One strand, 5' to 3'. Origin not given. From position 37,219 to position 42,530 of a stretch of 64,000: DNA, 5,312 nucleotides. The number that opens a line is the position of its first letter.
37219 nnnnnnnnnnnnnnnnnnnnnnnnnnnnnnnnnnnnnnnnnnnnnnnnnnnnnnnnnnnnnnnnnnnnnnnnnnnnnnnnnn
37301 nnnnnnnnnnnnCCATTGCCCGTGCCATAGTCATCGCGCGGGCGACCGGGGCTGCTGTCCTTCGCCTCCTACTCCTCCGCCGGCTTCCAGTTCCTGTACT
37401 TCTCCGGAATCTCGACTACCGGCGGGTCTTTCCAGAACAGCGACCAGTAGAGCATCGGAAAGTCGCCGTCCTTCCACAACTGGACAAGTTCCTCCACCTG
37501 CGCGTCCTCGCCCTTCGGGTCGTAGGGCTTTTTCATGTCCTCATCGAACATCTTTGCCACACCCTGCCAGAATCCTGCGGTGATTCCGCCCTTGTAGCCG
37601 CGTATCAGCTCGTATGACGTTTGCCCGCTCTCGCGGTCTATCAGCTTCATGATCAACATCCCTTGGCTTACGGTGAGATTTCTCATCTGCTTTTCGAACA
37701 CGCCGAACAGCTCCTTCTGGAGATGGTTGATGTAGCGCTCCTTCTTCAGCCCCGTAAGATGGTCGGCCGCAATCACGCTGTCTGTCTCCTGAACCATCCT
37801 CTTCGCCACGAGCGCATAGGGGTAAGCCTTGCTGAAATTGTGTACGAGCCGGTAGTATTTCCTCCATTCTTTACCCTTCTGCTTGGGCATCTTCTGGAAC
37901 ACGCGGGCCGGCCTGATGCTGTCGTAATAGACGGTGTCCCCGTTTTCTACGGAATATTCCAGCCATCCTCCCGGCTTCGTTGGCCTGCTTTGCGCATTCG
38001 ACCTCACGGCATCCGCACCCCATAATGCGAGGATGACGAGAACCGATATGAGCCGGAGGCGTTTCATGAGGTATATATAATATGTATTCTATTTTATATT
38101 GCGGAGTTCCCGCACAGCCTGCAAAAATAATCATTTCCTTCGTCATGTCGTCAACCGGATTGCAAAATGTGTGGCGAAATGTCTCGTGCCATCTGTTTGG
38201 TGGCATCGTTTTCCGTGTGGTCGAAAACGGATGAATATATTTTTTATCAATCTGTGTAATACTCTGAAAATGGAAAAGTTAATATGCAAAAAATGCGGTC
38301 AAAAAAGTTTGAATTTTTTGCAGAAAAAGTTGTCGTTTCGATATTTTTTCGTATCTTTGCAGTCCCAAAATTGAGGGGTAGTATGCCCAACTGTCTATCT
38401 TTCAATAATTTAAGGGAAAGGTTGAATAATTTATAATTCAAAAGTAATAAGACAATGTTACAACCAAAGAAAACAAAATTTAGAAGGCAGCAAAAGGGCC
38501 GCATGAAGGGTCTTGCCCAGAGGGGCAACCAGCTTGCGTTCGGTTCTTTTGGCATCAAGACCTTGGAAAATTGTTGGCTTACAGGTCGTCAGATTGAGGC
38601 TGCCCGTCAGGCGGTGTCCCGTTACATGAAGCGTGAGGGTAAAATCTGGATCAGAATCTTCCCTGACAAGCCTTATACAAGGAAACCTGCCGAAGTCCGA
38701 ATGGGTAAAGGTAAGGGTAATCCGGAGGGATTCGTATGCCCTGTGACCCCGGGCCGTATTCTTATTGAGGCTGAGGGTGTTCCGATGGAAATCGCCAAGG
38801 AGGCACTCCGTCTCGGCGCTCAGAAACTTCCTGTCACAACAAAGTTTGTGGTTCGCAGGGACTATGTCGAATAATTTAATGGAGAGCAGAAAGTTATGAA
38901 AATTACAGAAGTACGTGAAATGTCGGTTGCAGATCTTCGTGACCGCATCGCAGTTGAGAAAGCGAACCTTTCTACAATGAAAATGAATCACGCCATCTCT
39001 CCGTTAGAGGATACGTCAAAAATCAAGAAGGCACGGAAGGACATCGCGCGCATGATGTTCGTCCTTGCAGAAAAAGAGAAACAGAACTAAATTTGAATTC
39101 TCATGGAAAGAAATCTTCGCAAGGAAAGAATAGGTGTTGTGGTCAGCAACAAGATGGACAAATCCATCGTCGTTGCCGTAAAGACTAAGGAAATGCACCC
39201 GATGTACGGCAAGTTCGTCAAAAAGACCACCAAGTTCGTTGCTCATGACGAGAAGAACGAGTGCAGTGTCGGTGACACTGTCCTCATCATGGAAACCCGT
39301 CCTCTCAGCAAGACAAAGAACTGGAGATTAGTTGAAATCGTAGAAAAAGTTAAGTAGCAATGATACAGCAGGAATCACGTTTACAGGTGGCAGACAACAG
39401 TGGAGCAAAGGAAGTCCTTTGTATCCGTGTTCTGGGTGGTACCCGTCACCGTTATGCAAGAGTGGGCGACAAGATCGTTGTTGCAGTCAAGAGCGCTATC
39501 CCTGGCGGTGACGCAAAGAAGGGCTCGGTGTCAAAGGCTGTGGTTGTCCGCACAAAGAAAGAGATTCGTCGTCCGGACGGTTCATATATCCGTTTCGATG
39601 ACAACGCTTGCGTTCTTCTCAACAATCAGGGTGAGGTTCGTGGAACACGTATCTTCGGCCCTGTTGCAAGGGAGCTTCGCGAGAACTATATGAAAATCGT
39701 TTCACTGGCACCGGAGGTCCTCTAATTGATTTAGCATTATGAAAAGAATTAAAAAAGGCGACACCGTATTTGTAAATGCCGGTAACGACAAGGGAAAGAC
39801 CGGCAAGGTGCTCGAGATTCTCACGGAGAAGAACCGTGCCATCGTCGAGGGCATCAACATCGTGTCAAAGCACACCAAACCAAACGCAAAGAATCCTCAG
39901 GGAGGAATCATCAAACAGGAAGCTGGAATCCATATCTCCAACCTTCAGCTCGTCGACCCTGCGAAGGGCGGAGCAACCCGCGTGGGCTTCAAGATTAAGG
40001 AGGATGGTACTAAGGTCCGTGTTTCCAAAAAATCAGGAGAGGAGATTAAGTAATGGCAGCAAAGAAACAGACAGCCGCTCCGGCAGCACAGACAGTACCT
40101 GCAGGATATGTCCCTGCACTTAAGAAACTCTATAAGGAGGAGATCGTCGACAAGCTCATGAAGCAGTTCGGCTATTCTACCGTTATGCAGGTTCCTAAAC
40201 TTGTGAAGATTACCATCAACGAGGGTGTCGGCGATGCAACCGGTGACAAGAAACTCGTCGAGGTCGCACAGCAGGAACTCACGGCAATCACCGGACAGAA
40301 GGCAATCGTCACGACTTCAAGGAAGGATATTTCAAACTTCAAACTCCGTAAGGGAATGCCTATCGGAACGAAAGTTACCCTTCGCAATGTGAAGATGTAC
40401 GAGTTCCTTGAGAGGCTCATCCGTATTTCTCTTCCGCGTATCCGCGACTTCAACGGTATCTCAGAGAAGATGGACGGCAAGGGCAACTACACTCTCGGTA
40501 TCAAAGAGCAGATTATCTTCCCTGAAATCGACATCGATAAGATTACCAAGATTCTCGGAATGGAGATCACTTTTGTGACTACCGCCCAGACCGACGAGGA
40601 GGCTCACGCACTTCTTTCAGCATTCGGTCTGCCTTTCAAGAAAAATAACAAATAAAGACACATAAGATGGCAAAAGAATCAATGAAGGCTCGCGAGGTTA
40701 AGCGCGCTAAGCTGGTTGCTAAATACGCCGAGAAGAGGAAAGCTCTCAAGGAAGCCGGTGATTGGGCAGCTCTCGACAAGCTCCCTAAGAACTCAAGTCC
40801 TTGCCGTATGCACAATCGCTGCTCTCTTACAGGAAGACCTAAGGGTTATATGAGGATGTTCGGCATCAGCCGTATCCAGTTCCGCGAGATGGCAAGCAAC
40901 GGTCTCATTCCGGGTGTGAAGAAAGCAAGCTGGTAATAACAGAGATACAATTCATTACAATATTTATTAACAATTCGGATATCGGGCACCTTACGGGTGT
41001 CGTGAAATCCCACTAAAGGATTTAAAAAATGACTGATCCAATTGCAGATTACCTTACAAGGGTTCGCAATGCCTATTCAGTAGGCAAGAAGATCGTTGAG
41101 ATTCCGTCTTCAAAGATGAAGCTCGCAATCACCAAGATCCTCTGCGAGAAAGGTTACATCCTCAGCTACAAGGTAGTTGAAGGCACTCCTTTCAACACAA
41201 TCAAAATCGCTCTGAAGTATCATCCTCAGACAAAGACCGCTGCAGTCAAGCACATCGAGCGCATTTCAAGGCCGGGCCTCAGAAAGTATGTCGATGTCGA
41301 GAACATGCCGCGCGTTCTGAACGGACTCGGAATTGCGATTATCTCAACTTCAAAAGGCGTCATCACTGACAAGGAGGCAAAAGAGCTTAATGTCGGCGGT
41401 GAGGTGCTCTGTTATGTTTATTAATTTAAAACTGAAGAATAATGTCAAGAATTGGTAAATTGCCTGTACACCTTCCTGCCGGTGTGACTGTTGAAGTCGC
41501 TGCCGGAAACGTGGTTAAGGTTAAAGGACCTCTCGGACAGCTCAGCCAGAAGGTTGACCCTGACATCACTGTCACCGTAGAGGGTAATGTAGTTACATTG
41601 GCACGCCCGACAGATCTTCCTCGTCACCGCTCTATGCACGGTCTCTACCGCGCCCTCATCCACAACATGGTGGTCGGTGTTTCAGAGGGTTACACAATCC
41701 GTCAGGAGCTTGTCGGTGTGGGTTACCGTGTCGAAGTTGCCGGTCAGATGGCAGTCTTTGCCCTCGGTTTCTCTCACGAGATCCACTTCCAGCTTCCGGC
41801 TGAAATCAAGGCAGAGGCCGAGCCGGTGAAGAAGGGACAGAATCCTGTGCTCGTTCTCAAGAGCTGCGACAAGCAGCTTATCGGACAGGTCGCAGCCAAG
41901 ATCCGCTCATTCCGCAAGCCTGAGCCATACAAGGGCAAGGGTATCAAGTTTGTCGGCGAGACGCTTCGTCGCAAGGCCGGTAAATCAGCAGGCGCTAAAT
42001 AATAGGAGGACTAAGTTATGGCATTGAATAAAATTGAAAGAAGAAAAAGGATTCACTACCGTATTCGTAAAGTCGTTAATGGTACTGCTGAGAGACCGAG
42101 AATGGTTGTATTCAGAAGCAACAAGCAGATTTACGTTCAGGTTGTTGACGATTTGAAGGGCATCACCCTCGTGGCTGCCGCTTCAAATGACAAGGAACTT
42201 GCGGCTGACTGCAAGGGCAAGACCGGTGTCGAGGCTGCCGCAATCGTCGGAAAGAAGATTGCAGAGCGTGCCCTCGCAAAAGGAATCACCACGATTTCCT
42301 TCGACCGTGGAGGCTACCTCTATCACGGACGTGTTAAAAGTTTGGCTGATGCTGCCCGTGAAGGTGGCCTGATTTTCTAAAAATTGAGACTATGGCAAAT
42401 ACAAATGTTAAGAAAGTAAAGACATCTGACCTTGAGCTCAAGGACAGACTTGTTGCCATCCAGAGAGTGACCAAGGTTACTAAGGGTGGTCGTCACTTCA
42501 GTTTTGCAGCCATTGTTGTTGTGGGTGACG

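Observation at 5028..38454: The S10-spc-alpha ribosomal protein cluster is split: rplC-rpsC is separated from rplP-rplQ by about 29 kb, and rpsJ is missing upstream of rplC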

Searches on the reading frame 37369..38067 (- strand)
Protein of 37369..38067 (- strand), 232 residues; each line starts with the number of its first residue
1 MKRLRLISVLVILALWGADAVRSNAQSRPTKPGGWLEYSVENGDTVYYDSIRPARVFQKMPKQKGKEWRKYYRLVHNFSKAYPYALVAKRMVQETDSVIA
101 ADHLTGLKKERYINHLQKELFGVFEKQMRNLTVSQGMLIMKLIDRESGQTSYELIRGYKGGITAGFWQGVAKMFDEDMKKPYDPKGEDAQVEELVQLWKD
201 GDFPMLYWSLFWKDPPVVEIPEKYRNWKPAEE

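Call 8: search_protein_families(library=ncbifam, proteins=[window:37369-38067:-])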
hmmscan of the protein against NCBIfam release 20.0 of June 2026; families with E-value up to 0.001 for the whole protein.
window:37369-38067:- (232 aa): 0 families

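Call 64: search_protein_families(library=pfam, proteins=[window:37369-38067:-], max_evalue=0.01)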
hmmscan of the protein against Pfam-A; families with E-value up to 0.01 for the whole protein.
window:37369-38067:- (232 aa): 2 families
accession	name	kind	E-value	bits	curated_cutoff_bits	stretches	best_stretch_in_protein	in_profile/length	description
PF14127.11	DUF4294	-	3.1e-45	154.3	27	1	44-196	1-154/155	Domain of unknown function (DUF4294)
PF13590.11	DUF4136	-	0.008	17.1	32.8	0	124-174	92-127/152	Domain of unknown function (DUF4136)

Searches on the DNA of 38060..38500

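Call 34: search_rna_families(source=window, start=38060, end=38500, threshold=evalue, max_evalue=10)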
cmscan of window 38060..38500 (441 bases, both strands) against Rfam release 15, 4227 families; matches with E-value up to 10: 3.
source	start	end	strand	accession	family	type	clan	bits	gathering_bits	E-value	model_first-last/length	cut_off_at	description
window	38227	38326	+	RF01507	Afu_298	Gene; snRNA; snoRNA; CD-box;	-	22.4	40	0.7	1-93/93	no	A. fimigatus snoRNA Afu_298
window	38154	38346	+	RF02815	Lig_thermometer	Cis-reg; thermoregulator;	-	19.8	51.5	1.7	1-205/205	no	Lig 5' UTR thermometer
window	38346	38406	+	RF00110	RybB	Gene; sRNA;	-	17.8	40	0.35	1-79/79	no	RybB RNA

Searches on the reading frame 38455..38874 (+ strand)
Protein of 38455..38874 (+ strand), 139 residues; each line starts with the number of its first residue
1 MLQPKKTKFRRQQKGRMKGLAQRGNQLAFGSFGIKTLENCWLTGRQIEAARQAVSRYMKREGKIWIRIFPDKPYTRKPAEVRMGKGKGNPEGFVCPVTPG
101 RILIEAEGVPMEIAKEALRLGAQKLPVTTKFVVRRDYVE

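Call 6: search_protein_families(library=ncbifam, proteins=[window:38455-38874:+])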
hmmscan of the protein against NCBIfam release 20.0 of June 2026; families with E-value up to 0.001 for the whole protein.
window:38455-38874:+ (139 aa): 4 families
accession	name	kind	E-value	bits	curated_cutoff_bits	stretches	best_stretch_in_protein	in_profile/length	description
TIGR01164.1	rplP_bact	equivalog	1e-55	187.2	76.85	1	2-127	1-126/126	50S ribosomal protein L16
NF003239.0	PRK04199.1-4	equivalog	1.9e-06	27.5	91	1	38-135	52-165/172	50S ribosomal protein L16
TIGR00279.1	uL16_euk_arch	equivalog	5.6e-06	26.2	223.55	1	42-135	57-166/172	50S ribosomal protein L16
NF003236.0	PRK04199.1-1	equivalog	6.6e-05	22.4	233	1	83-134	112-165/174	50S ribosomal protein L16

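Call 13: find_encoding_contigs(protein=window:38455-38874:+, flank=10000, max_places=10)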
Protein window:38455-38874:+ (139 aa): 24 contigs read that carry it; 10 places shown.
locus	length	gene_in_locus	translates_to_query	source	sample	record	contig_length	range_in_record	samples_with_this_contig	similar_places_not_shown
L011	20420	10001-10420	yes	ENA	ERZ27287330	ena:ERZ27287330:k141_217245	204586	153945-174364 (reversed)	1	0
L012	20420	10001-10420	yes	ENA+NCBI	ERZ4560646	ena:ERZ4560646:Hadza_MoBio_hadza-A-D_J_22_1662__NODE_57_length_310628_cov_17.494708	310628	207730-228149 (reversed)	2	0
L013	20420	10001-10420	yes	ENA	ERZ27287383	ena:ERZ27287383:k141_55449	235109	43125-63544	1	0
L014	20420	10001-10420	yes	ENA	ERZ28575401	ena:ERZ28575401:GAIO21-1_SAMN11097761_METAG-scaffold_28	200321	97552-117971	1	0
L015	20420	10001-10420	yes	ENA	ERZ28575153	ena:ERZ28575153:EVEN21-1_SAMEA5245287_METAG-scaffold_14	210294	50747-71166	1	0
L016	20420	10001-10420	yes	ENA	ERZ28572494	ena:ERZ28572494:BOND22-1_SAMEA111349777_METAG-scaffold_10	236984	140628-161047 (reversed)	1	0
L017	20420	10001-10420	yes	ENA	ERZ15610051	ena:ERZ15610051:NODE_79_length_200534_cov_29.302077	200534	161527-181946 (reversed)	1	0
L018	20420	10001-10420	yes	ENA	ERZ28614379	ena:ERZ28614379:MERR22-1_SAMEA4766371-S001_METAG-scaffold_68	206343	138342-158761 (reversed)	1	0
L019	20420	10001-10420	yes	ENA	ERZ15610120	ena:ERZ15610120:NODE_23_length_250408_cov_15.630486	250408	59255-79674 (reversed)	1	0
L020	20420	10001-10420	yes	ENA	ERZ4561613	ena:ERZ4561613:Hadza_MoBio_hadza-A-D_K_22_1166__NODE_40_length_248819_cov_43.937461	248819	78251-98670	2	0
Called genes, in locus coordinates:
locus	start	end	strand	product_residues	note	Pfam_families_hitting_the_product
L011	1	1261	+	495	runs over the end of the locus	-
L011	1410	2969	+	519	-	PF09820:AAA-ATPase_like, PF08011:PDDEXK_9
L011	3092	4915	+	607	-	PF17389:Bac_rhamnosid6H, PF17390:Bac_rhamnosid_C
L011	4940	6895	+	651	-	PF01204:Trehalase, PF22422:MGH1-like_GH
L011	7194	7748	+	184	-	PF07944:Beta-AFase-like_GH127_cat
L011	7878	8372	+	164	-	-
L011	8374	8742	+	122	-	PF13560:HTH_31 (faint), PF01381:HTH_3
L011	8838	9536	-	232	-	PF14127:DUF4294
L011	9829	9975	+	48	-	-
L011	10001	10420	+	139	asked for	PF00252:Ribosomal_L16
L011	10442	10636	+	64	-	PF00831:Ribosomal_L29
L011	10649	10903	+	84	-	PF00366:Ribosomal_S17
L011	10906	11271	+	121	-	PF00238:Ribosomal_L14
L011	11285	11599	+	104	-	PF00467:KOW, PF17136:ribosomal_L24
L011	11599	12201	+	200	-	PF00281:Ribosomal_L5, PF00673:Ribosomal_L5_C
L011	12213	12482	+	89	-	PF00253:Ribosomal_S14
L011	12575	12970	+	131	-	PF00410:Ribosomal_S8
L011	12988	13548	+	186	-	PF00347:Ribosomal_L6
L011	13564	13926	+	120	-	PF00861:Ribosomal_L18p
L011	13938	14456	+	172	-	PF00333:Ribosomal_S5, PF03719:Ribosomal_S5_C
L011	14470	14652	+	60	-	PF00327:Ribosomal_L30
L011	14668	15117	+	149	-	PF00828:Ribosomal_L27A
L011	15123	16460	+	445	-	PF00344:SecY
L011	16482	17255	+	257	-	PF00557:Peptidase_M24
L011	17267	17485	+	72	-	PF01176:eIF-1a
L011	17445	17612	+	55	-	PF00444:Ribosomal_L36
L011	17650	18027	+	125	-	PF00416:Ribosomal_S13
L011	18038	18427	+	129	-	PF00411:Ribosomal_S11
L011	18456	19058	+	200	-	PF00163:Ribosomal_S4, PF01479:S4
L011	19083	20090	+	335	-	PF01193:RNA_pol_L, PF01000:RNA_pol_A_bac, PF03118:RNA_pol_A_CTD, PF26169:HHH_XRCC3_RpoA (weak)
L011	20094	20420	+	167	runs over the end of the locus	PF01196:Ribosomal_L17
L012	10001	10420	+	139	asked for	PF00252:Ribosomal_L16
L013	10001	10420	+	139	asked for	PF00252:Ribosomal_L16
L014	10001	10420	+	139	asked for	PF00252:Ribosomal_L16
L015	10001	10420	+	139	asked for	PF00252:Ribosomal_L16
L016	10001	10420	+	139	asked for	PF00252:Ribosomal_L16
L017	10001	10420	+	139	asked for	PF00252:Ribosomal_L16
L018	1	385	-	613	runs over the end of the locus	PF01541:GIY-YIG, PF27096:UvrC_M, PF22920:UvrC_RNaseH, PF08459:UvrC_RNaseH_dom, PF14520:HHH_5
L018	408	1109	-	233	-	PF04973:NMN_transporter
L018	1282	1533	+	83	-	PF00550:PP-binding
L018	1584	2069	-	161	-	-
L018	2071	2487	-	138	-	-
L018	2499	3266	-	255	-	-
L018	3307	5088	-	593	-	-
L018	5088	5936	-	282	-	PF08323:Glyco_transf_5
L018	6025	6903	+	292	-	PF18075:FtsX_ECD, PF02687:FtsX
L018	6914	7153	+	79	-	PF11297:DUF3098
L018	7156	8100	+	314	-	PF02673:BacA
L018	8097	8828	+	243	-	PF00149:Metallophos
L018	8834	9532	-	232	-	PF14127:DUF4294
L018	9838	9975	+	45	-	-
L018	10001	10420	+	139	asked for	PF00252:Ribosomal_L16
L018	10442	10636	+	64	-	PF00831:Ribosomal_L29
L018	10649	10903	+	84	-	PF00366:Ribosomal_S17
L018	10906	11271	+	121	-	PF00238:Ribosomal_L14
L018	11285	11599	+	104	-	PF00467:KOW, PF17136:ribosomal_L24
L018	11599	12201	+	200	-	PF00281:Ribosomal_L5, PF00673:Ribosomal_L5_C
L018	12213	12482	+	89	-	PF00253:Ribosomal_S14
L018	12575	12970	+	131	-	PF00410:Ribosomal_S8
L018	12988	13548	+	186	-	PF00347:Ribosomal_L6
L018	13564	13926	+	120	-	PF00861:Ribosomal_L18p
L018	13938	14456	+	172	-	PF00333:Ribosomal_S5, PF03719:Ribosomal_S5_C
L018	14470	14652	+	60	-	PF00327:Ribosomal_L30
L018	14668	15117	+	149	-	PF00828:Ribosomal_L27A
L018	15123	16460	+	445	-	PF00344:SecY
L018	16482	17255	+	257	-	PF00557:Peptidase_M24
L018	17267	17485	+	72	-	PF01176:eIF-1a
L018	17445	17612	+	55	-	PF00444:Ribosomal_L36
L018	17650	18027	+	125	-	PF00416:Ribosomal_S13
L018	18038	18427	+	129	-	PF00411:Ribosomal_S11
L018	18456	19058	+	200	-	PF00163:Ribosomal_S4, PF01479:S4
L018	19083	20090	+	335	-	PF01193:RNA_pol_L, PF01000:RNA_pol_A_bac, PF03118:RNA_pol_A_CTD, PF26169:HHH_XRCC3_RpoA (weak)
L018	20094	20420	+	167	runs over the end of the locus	PF01196:Ribosomal_L17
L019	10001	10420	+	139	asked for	PF00252:Ribosomal_L16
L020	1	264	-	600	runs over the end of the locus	PF01541:GIY-YIG, PF27096:UvrC_M, PF22920:UvrC_RNaseH, PF08459:UvrC_RNaseH_dom, PF14520:HHH_5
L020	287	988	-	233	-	PF04973:NMN_transporter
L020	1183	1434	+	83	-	PF00550:PP-binding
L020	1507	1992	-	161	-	-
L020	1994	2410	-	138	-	-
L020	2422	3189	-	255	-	-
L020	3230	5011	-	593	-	-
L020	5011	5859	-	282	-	PF08323:Glyco_transf_5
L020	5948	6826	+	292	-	PF18075:FtsX_ECD, PF02687:FtsX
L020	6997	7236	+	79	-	PF11297:DUF3098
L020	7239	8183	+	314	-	PF02673:BacA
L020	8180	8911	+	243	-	PF00149:Metallophos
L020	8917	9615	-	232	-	PF14127:DUF4294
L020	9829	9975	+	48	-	-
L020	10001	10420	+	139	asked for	PF00252:Ribosomal_L16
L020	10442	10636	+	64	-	PF00831:Ribosomal_L29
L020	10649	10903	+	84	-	PF00366:Ribosomal_S17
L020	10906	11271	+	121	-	PF00238:Ribosomal_L14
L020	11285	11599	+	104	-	PF00467:KOW, PF17136:ribosomal_L24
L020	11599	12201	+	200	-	PF00281:Ribosomal_L5, PF00673:Ribosomal_L5_C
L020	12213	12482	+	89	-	PF00253:Ribosomal_S14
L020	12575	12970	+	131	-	PF00410:Ribosomal_S8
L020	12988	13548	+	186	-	PF00347:Ribosomal_L6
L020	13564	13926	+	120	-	PF00861:Ribosomal_L18p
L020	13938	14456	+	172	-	PF00333:Ribosomal_S5, PF03719:Ribosomal_S5_C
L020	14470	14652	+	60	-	PF00327:Ribosomal_L30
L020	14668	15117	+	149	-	PF00828:Ribosomal_L27A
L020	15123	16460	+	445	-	PF00344:SecY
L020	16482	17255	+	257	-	PF00557:Peptidase_M24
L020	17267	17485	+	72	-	PF01176:eIF-1a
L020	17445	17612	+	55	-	PF00444:Ribosomal_L36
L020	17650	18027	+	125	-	PF00416:Ribosomal_S13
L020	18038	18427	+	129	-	PF00411:Ribosomal_S11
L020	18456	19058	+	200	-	PF00163:Ribosomal_S4, PF01479:S4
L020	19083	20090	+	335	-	PF01193:RNA_pol_L, PF01000:RNA_pol_A_bac, PF03118:RNA_pol_A_CTD, PF26169:HHH_XRCC3_RpoA (weak)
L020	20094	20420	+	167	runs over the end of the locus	PF01196:Ribosomal_L17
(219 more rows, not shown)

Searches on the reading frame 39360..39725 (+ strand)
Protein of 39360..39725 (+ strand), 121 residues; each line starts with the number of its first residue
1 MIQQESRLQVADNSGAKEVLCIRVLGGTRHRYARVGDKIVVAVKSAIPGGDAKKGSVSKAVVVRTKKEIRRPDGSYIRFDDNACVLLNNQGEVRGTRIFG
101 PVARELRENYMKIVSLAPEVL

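Call 6: search_protein_families(library=ncbifam, proteins=[window:39360-39725:+])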
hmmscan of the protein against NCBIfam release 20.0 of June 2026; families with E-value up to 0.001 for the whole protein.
window:39360-39725:+ (121 aa): 3 families
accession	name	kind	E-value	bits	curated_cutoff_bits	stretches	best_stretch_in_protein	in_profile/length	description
TIGR01067.1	rplN_bact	equivalog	7.9e-55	184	111.1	1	1-121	1-122/122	50S ribosomal protein L14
NF006344.0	PRK08571.1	equivalog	2.2e-32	111.7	168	1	2-118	12-129/132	50S ribosomal protein L14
TIGR03673.1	uL14_arch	equivalog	3.8e-32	110.9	191.45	1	2-118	11-128/131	50S ribosomal protein L14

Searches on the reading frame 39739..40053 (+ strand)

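Call 6: search_protein_families(library=ncbifam, proteins=[window:39739-40053:+])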
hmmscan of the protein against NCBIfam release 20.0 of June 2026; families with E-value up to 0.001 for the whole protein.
window:39739-40053:+ (104 aa): 3 families
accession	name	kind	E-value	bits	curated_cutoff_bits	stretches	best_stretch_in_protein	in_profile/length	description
TIGR01079.1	rplX_bact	equivalog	2.6e-36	124.2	53.7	1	1-103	1-104/104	50S ribosomal protein L24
TIGR01080.1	rplX_A_E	equivalog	0.00015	22.1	47.65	1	3-42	41-80/116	50S ribosomal protein L24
NF050077.1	pilus_FilA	exception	0.00068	19.1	220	1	9-90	127-215/279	putative pilus system protein FilA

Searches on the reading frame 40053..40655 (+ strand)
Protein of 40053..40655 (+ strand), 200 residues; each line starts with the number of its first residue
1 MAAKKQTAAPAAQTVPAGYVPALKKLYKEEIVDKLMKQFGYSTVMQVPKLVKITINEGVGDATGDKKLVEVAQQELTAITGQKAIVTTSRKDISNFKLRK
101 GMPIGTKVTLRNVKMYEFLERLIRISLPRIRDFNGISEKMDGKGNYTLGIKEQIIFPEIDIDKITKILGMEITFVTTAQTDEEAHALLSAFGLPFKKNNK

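Call 6: search_protein_families(library=ncbifam, proteins=[window:40053-40655:+])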
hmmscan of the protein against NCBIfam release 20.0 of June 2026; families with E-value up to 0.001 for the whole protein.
window:40053-40655:+ (200 aa): 2 families
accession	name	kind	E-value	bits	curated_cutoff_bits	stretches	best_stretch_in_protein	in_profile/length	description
NF000585.0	PRK00010.1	equivalog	1.4e-82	275.9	186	1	21-197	3-180/181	50S ribosomal protein L5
NF003258.0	PRK04219.1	equivalog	3.2e-24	85.4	166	1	42-175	9-134/178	50S ribosomal protein L5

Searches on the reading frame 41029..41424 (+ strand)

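Call 6: search_protein_families(library=ncbifam, proteins=[window:41029-41424:+])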
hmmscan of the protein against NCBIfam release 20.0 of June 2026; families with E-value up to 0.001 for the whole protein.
window:41029-41424:+ (131 aa): 2 families
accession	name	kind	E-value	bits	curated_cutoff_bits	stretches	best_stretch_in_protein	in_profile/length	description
NF001109.0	PRK00136.1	equivalog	1.2e-51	174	119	1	1-131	3-131/131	30S ribosomal protein S8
NF003115.0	PRK04034.1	equivalog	1.2e-20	73.6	126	1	1-131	3-130/130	30S ribosomal protein S8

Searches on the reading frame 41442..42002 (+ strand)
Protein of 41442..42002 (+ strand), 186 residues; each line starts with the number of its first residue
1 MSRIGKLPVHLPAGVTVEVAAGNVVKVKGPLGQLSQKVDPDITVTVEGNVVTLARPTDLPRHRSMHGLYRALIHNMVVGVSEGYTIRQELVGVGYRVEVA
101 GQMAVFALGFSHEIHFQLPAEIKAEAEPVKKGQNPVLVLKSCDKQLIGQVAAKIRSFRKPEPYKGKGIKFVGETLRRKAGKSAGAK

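Call 6: search_protein_families(library=ncbifam, proteins=[window:41442-42002:+])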
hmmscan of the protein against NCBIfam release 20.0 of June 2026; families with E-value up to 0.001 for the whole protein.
window:41442-42002:+ (186 aa): 3 families
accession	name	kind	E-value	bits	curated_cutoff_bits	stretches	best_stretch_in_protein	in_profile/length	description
TIGR03654.1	L6_bact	equivalog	2.2e-64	216.4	168.55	1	2-182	1-175/175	50S ribosomal protein L6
TIGR03653.1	uL6_arch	equivalog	1.7e-15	57.3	185.4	1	9-156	4-149/170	50S ribosomal protein L6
NF004037.0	PRK05518.1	equivalog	1.1e-14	54.6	184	1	9-156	10-155/181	50S ribosomal protein L6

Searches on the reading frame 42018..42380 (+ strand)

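Call 6: search_protein_families(library=ncbifam, proteins=[window:42018-42380:+])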
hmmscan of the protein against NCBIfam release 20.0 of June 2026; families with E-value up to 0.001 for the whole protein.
window:42018-42380:+ (120 aa): 2 families
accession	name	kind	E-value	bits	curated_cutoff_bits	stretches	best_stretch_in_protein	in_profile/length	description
TIGR00060.1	L18_bact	equivalog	3.3e-36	124.2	87.85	1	7-120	3-114/114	50S ribosomal protein L18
NF006342.0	PRK08569.1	equivalog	5.7e-06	26.4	143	1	10-98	17-106/193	50S ribosomal protein L18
